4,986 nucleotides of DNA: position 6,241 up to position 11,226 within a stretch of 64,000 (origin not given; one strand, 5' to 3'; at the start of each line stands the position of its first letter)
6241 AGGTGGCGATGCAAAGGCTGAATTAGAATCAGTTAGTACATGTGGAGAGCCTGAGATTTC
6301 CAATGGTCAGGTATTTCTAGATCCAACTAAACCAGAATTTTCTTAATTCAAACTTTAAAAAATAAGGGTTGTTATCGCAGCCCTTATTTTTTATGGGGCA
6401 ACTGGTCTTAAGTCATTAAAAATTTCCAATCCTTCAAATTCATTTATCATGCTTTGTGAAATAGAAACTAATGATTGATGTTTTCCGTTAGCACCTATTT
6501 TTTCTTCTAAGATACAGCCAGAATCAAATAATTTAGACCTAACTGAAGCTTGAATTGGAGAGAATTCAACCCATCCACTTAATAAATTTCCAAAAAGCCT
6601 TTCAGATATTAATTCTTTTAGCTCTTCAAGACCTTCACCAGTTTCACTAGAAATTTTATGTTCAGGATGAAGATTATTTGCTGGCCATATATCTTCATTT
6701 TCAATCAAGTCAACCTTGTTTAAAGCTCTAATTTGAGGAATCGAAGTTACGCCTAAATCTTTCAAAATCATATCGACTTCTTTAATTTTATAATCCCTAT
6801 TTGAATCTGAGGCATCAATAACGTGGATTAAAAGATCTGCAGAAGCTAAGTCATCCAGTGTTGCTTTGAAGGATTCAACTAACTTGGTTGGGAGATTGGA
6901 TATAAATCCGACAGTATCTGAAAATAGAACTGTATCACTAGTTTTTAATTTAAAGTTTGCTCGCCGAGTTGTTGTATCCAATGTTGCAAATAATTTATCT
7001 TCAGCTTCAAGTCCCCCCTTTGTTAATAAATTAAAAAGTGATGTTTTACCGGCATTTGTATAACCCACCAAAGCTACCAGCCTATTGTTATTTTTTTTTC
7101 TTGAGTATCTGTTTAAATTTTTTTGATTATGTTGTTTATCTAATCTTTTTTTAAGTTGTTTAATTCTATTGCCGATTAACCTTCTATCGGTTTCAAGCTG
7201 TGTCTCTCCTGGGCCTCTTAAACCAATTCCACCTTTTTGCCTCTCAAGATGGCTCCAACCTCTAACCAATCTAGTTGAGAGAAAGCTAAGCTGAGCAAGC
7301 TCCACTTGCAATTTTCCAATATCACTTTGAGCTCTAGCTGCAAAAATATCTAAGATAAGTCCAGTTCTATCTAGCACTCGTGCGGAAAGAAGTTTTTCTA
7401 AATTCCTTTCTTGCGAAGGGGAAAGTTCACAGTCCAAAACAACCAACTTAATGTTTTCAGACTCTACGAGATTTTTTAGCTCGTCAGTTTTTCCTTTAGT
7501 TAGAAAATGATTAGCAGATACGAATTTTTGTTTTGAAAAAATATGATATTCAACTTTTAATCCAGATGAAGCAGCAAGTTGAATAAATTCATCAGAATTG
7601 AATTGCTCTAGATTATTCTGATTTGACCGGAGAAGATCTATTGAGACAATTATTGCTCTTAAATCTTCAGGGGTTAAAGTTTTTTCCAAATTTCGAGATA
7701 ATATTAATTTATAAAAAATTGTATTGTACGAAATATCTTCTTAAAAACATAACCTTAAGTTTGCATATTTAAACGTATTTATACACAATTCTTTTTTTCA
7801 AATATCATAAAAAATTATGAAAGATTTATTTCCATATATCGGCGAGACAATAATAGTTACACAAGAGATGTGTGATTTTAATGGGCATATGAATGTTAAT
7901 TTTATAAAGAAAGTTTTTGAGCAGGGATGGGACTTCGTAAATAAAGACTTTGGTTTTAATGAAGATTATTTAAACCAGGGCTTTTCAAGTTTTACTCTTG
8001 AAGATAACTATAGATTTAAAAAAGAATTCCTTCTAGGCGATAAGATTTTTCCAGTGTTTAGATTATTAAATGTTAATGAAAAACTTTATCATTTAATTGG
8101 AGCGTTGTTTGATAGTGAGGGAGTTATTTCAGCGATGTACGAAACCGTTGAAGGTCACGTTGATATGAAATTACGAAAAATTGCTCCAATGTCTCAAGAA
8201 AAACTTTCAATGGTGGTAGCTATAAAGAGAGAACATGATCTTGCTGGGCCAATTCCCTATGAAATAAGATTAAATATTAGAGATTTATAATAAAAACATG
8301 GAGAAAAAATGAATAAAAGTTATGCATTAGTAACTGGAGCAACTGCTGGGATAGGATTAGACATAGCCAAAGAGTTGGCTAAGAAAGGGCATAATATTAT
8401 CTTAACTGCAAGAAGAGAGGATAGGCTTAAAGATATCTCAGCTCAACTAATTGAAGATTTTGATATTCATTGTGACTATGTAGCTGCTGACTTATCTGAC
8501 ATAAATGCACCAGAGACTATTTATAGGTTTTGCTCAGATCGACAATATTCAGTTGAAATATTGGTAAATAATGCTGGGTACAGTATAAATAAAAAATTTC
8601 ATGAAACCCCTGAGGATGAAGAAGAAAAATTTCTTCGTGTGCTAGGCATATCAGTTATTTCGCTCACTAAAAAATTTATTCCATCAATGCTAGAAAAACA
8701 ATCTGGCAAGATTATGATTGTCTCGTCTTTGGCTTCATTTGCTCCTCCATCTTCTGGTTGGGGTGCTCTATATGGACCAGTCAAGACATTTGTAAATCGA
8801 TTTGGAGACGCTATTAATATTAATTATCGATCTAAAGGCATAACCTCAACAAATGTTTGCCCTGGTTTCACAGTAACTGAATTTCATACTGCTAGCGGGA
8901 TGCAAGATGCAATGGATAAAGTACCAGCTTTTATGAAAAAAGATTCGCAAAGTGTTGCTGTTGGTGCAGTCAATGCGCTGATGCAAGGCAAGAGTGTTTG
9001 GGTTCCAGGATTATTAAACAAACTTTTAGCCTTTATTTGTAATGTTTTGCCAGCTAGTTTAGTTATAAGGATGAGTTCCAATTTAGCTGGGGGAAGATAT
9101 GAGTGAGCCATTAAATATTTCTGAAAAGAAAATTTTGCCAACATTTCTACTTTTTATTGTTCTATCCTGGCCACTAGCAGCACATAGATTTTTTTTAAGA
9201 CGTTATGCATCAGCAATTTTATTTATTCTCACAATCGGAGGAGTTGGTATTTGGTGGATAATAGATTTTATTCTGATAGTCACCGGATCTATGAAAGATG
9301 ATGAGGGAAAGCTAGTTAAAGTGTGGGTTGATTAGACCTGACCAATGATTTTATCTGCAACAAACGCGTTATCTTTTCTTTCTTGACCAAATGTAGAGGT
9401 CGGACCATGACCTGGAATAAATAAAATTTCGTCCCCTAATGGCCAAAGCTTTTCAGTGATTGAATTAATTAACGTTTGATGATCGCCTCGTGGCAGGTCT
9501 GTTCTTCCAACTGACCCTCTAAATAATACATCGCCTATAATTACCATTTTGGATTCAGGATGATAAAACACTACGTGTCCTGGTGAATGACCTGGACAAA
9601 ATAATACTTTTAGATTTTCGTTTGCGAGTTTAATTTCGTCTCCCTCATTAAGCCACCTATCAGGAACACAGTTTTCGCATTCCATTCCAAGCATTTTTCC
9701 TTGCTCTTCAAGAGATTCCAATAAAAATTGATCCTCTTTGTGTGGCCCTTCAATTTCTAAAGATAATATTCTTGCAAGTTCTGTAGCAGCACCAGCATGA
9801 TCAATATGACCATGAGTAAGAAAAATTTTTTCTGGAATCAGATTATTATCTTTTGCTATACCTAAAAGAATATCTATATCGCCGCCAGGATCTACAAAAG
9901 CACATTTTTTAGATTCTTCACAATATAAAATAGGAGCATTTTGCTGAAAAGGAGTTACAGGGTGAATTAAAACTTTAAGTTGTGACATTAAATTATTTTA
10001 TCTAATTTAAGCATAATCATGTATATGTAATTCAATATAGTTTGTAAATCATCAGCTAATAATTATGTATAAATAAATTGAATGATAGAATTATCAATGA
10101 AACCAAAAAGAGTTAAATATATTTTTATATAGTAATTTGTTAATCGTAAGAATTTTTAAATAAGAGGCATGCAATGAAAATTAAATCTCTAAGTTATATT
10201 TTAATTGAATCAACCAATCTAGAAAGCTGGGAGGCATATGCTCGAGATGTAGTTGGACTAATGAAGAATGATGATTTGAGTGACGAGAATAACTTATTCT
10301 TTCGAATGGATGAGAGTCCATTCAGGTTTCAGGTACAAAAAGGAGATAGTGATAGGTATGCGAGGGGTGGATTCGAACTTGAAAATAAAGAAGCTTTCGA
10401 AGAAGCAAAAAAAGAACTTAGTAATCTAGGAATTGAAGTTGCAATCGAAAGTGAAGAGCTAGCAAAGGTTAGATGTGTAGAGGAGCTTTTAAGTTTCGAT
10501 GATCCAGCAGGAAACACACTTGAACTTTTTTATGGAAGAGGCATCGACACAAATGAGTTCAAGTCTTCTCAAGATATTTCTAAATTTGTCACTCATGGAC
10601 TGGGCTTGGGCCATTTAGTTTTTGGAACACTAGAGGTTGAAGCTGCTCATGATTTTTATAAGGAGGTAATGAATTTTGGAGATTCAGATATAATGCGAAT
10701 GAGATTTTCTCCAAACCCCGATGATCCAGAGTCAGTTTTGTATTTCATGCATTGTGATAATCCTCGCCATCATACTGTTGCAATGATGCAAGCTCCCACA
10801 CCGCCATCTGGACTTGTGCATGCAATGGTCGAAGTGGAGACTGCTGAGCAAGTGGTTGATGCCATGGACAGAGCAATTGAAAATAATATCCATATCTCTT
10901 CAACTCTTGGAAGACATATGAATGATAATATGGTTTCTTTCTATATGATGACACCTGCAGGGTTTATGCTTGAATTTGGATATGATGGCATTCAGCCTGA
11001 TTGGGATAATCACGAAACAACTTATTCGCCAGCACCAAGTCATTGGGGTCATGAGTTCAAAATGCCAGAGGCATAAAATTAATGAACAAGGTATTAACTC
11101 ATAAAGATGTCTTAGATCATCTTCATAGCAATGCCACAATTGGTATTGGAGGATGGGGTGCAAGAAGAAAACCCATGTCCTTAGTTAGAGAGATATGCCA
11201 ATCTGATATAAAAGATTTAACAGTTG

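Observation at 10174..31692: Compact 24-gene co-directional operon resembling steroid-nucleus (9,10-seco plus HIP) catabolism in an AT-rich streamlined genome, with canonical parts missing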

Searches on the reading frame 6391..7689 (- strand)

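Call 9: search_protein_families(library=ncbifam, proteins=[window:6391-7689:-], max_evalue=0.00001)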
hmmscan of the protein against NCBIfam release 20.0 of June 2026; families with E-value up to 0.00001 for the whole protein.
window:6391-7689:- (432 aa): 13 families
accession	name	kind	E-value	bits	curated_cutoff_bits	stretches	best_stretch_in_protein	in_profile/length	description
TIGR03156.1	GTP_HflX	equivalog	1e-127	425.9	216.75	1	11-365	1-351/351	GTPase HflX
NF008280.0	PRK11058.1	equivalog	1.6e-111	373.1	441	1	11-405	10-401/426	ribosome rescue GTPase HflX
NF000908.1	PRK00089.1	equivalog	2.6e-11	43.4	237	1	204-365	5-167/291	GTPase Era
TIGR03918.1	GTP_HydF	equivalog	2.8e-11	42.9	325.55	1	199-364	4-166/392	[FeFe] hydrogenase H-cluster maturation GTPase HydF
NF003661.0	PRK05291.1-3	equivalog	1.1e-10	41.5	380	1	172-368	189-373/448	tRNA uridine-5-carboxymethylaminomethyl(34) synthesis GTPase MnmE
TIGR03594.1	GTPase_EngA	equivalog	8.2e-10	38.3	306.7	1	204-365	2-160/432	ribosome biogenesis GTPase Der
TIGR00450.1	mnmE_trmE_thdF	equivalog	3.6e-09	36.2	252.6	1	169-355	179-354/446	tRNA uridine-5-carboxymethylaminomethyl(34) synthesis GTPase MnmE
NF008956.1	PRK12299.1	equivalog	2e-08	33.6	300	1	205-363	161-323/327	GTPase ObgE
TIGR02729.1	Obg_CgtA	equivalog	2.7e-08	33.2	280.25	1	205-363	160-326/329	Obg family GTPase CgtA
TIGR00436.1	era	equivalog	2.2e-07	30.5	116.25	1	205-366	3-164/270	GTPase Era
NF008955.0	PRK12297.1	equivalog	6.2e-07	28.7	406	1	205-364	162-327/429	GTPase ObgE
TIGR00231.1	small_GTP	domain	8.9e-07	28.8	42.5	1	204-359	5-160/164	GTP-binding protein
NF007105.0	PRK09554.1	equivalog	4.1e-06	25.2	683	1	205-359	6-161/772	Fe(2+) transporter permease subunit FeoB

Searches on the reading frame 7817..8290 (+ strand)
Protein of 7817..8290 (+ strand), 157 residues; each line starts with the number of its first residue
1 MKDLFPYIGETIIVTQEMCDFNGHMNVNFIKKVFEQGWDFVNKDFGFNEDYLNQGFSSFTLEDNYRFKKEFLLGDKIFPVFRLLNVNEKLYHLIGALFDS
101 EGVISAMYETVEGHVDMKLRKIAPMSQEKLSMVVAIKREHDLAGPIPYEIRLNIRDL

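Call 5: search_protein_families(library=pfam, proteins=[window:7817-8290:+])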
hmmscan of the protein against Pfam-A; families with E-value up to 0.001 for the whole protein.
window:7817-8290:+ (157 aa): 1 family
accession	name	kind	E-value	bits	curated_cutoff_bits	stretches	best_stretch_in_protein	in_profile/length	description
PF13279.12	4HBT_2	-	7.9e-16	59.1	25.5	1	15-128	2-117/122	Thioesterase-like superfamily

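Call 9: search_protein_families(library=ncbifam, proteins=[window:7817-8290:+], max_evalue=0.00001)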
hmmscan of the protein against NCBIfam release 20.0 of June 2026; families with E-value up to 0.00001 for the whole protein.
window:7817-8290:+ (157 aa): 1 family
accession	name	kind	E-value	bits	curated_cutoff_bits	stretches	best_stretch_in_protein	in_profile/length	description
NF005716.0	PRK07531.1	equivalog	4.4e-17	62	592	1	13-142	351-480/495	carnitine 3-dehydrogenase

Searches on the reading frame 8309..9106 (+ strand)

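Call 5: search_protein_families(library=pfam, proteins=[window:8309-9106:+])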
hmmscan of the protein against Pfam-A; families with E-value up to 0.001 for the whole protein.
window:8309-9106:+ (265 aa): 4 families
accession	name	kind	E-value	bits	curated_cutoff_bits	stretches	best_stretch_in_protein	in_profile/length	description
PF00106.31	adh_short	-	7.7e-38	130.4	26.6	1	6-195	3-189/195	short chain dehydrogenase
PF13561.12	adh_short_C2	-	1.1e-22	81.2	27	1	10-202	1-190/236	Enoyl-(Acyl carrier protein) reductase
PF08659.16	KR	-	2.1e-09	38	22.6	1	6-120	3-120/180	KR domain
PF13460.12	NAD_binding_10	-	0.00088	19.6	27.2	0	10-46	1-38/184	NAD(P)H-binding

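Call 9: search_protein_families(library=ncbifam, proteins=[window:8309-9106:+], max_evalue=0.00001)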
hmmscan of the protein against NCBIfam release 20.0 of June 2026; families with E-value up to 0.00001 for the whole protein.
window:8309-9106:+ (265 aa): 198 families (the best 25 are shown)
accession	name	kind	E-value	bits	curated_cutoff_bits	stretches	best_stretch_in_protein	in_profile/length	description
NF040690.1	mycolate_SDR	equivalog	1.2e-46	159.2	380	1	3-254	8-255/265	mycolate reductase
NF005672.0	PRK07454.1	equivalog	4.9e-30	104.5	234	1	3-204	6-204/241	SDR family oxidoreductase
NF005559.1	PRK07231.1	subfamily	4.3e-29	101.8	215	1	4-201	5-199/249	glucose 1-dehydrogenase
NF006693.0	PRK09242.1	equivalog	4.4e-29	101.4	328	1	3-193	10-199/258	SDR family oxidoreductase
NF005806.0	PRK07666.1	equivalog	1.4e-28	99.8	286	1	3-201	7-202/239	3-ketoacyl-ACP reductase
NF004825.0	PRK06181.1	equivalog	4e-28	98.4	215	1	3-212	6-212/268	SDR family oxidoreductase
TIGR01963.1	PHB_DH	subfamily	1.4e-26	93.3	307.05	1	5-192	3-187/255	3-hydroxybutyrate dehydrogenase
NF004514.1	PRK05855.1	equivalog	4.7e-26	91.5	455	1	5-197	315-505/578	SDR family oxidoreductase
NF005594.0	PRK07326.1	equivalog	6.3e-26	91.4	271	1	2-200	5-198/237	SDR family oxidoreductase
NF005878.0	PRK07825.1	subfamily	7.8e-26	91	287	1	6-259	12-252/278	short chain dehydrogenase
NF047420.2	EF_P_mod_YmfI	equivalog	1e-25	90.9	238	1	6-234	2-226/236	elongation factor P 5-aminopentanone reductase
TIGR01830.1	3oxo_ACP_reduc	equivalog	2.3e-25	89.7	297.75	1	6-207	1-203/239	3-oxoacyl-[acyl-carrier-protein] reductase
NF049979.1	AlphHSDSHdhA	equivalog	2.7e-25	89.3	350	1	3-194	3-194/258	7alpha-hydroxysteroid dehydrogenase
NF004778.0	PRK06124.1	equivalog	6.4e-25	88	303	1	4-199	12-204/256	SDR family oxidoreductase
NF006565.0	PRK09072.1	equivalog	1.4e-24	87.1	238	1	2-250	4-244/265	SDR family oxidoreductase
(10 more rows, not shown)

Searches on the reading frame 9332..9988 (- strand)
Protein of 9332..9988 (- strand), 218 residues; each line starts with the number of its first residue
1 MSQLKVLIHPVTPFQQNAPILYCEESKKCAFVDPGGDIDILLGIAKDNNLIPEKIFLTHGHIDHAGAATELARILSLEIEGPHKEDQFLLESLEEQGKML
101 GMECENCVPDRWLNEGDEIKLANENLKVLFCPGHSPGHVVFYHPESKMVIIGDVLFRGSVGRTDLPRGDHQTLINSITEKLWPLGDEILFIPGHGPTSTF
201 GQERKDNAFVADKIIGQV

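Call 5: search_protein_families(library=pfam, proteins=[window:9332-9988:-])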
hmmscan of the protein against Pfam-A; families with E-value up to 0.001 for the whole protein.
window:9332-9988:- (218 aa): 1 family
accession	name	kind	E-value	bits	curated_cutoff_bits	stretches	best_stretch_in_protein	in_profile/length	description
PF00753.33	Lactamase_B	-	5.5e-29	101.9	22.7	1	14-194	4-196/196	Metallo-beta-lactamase superfamily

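Call 9: search_protein_families(library=ncbifam, proteins=[window:9332-9988:-], max_evalue=0.00001)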
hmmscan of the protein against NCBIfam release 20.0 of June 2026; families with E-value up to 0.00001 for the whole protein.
window:9332-9988:- (218 aa): 7 families
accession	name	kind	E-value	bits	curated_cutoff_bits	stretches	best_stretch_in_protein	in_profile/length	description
TIGR03413.1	GSH_gloB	equivalog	7.8e-25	87.7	200.8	1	8-197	1-167/248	hydroxyacylglutathione hydrolase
NF007597.0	PRK10241.1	equivalog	3.8e-18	65.7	421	1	12-194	7-165/251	hydroxyacylglutathione hydrolase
NF012229.1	bla_class_B_core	domain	4.1e-11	43.2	100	1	46-143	46-138/139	metallo-beta-lactamase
NF040641.1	bifunc_ST_SDO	equivalog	3e-10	39.6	625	1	38-195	188-343/423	bifunctional sulfur transferase/dioxygenase Blh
NF033105.1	bla_subclass_B3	equivalog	2.6e-09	36.8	240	1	55-146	65-158/257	subclass B3 metallo-beta-lactamase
TIGR04558.1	SoxH_rel_PQQ_1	hypoth_equivalog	8e-07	28.4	300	1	53-199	73-218/285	quinoprotein relay system zinc metallohydrolase 1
NF053820.1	MBLfold_Strvi7410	exception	1e-06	28.4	525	1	93-147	137-192/343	Strvi_7410 family MBL fold metallo-hydrolase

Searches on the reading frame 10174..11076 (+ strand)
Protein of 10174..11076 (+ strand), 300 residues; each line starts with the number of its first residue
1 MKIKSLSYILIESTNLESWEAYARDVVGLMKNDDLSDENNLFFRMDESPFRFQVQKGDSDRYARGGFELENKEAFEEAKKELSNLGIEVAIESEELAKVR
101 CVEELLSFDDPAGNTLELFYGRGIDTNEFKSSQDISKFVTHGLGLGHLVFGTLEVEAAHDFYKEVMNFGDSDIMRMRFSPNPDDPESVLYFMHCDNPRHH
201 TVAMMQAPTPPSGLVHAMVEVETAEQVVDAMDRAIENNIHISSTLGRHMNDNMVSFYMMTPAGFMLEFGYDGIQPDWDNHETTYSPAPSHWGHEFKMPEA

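Call 3: search_protein_families(library=pfam, proteins=[window:10174-11076:+])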
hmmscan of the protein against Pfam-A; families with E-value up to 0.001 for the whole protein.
window:10174-11076:+ (300 aa): 2 families
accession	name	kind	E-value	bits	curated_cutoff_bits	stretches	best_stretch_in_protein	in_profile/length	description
PF00903.31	Glyoxalase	-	1.1e-13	52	20.6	1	144-268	1-121/121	Glyoxalase/Bleomycin resistance protein/Dioxygenase superfamily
PF22632.2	BphC_D1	-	1e-12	48.1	27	1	6-57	1-51/51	Dihydroxybiphenyl dioxygenase BphC D1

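Call 7: search_protein_families(library=ncbifam, proteins=[window:10174-11076:+], max_evalue=0.00001)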
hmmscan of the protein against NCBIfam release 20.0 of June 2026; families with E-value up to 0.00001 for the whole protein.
window:10174-11076:+ (300 aa): 4 families
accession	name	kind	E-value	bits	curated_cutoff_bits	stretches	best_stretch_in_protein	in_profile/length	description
TIGR03213.1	23dbph12diox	equivalog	3.5e-77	259.7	366.45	1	3-294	1-286/287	biphenyl-2,3-diol 1,2-dioxygenase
NF045631.1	exdiol_diox_HsaC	equivalog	1e-74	251.4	450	1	3-297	1-294/296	iron-dependent extradiol dioxygenase HsaC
TIGR03211.1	catechol_2_3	equivalog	9.4e-18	64.5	320.2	1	4-279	3-275/303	catechol 2,3-dioxygenase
TIGR02295.1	HpaD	equivalog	1.6e-16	60.3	321.4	1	3-278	2-268/298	3,4-dihydroxyphenylacetate 2,3-dioxygenase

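Call 30: search_solved_structures(query=window:10174-11076:+, max_evalue=1e-10)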
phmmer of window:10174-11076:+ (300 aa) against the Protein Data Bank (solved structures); distinct sequences matched with E-value up to 1e-10: 10.
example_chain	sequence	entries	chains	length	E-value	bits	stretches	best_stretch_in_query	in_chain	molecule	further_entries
2zi8_A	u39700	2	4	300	3.3e-59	204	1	1-296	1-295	PROBABLE BIPHENYL-2,3-DIOL 1,2-DIOXYGENASE BPHC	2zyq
1han_A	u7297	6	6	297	6.5e-45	157.1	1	3-295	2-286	2,3-DIHYDROXYBIPHENYL 1,2-DIOXYGENASE | BIPHENYL-2,3-DIOL 1,2-DIOXYGENASE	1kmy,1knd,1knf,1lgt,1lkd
6l3w_A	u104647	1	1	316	9.4e-37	130.3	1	3-298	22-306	Extra-diol dioxygenase BphC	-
1dhy_A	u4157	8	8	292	2.4e-36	129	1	3-294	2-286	2,3-DIHYDROXYBIPHENYL 1,2-DIOXYGENASE | 2,3-DIHYDROXYBIPHENYL-1,2-DIOXYGENASE | 2,3-Dihydroxybiphenyl dioxygenase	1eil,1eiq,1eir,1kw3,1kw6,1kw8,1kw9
2wl3_A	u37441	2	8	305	5.5e-35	124.5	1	2-271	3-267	CATECHOL 2,3-DIOXYGENASE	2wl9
1kwb_B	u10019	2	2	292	5.9e-35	124.4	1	3-294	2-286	2,3-Dihydroxybiphenyl dioxygenase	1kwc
3vb0_A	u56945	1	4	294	1.4e-34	123.1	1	1-298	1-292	Glyoxalase/bleomycin resistance protein/dioxygenase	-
23al_A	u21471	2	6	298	3.2e-33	118.7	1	2-294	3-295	Glyoxalase/bleomycin resistance protein/dioxygenase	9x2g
2ehz_A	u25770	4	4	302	1.9e-32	116.2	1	5-273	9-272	1,2-dihydroxynaphthalene dioxygenase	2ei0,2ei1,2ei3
2ei2_A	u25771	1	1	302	1.9e-32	116.2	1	5-273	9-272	1,2-dihydroxynaphthalene dioxygenase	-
